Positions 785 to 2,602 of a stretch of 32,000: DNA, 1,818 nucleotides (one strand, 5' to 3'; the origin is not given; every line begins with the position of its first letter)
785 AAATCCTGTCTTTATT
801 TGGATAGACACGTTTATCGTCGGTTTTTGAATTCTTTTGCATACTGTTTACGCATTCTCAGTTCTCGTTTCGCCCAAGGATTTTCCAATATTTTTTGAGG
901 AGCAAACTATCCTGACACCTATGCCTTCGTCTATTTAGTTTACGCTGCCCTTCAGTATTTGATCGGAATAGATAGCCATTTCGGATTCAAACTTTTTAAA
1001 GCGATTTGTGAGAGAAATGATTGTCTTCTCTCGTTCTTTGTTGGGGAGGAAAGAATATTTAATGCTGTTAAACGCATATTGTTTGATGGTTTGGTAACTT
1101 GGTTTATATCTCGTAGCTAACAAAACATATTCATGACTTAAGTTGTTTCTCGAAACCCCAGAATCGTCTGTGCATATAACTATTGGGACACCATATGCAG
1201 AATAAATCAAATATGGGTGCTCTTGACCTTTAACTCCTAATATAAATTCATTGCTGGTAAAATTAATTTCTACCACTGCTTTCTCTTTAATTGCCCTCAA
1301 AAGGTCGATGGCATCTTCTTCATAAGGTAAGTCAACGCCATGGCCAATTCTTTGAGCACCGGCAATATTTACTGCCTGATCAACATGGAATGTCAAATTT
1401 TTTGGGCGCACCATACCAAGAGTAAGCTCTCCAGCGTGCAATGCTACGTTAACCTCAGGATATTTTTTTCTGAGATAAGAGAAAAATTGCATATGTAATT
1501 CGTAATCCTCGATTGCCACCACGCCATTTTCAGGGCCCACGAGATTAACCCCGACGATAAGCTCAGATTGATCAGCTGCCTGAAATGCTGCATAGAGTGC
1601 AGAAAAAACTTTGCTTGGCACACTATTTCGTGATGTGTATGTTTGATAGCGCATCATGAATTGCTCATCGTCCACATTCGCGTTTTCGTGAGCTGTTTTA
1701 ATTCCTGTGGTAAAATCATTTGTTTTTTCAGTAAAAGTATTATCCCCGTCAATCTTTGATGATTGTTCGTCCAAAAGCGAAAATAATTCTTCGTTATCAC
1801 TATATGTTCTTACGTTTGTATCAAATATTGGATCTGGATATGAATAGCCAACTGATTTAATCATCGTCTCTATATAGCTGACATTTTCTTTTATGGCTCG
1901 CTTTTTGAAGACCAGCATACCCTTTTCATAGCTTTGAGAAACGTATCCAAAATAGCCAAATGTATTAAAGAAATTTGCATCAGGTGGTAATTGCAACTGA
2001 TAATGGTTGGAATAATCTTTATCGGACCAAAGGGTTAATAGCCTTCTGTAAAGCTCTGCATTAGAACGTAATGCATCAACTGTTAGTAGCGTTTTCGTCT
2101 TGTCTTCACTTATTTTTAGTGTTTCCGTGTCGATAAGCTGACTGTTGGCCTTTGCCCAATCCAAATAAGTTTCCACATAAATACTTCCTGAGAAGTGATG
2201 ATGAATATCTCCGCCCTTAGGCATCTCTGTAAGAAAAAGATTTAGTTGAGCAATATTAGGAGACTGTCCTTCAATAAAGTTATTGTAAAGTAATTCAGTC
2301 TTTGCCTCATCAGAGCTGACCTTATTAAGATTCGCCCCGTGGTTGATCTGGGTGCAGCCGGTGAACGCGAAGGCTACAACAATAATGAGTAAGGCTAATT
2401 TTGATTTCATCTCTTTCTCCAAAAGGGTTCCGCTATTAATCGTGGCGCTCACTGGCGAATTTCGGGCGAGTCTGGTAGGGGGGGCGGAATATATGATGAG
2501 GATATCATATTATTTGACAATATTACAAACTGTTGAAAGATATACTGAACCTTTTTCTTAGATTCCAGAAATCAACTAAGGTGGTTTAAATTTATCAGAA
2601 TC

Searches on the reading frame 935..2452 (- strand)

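Call 8: search_protein_families(library=pfam, proteins=[window:935-2452:-], max_evalue=0.001)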
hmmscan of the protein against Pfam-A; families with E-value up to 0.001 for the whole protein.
window:935-2452:- (505 aa): 1 family
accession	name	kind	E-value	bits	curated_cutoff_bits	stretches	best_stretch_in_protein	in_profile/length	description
PF00962.28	A_deaminase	-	9.4e-20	71.4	27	1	289-477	147-323/330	Adenosine deaminase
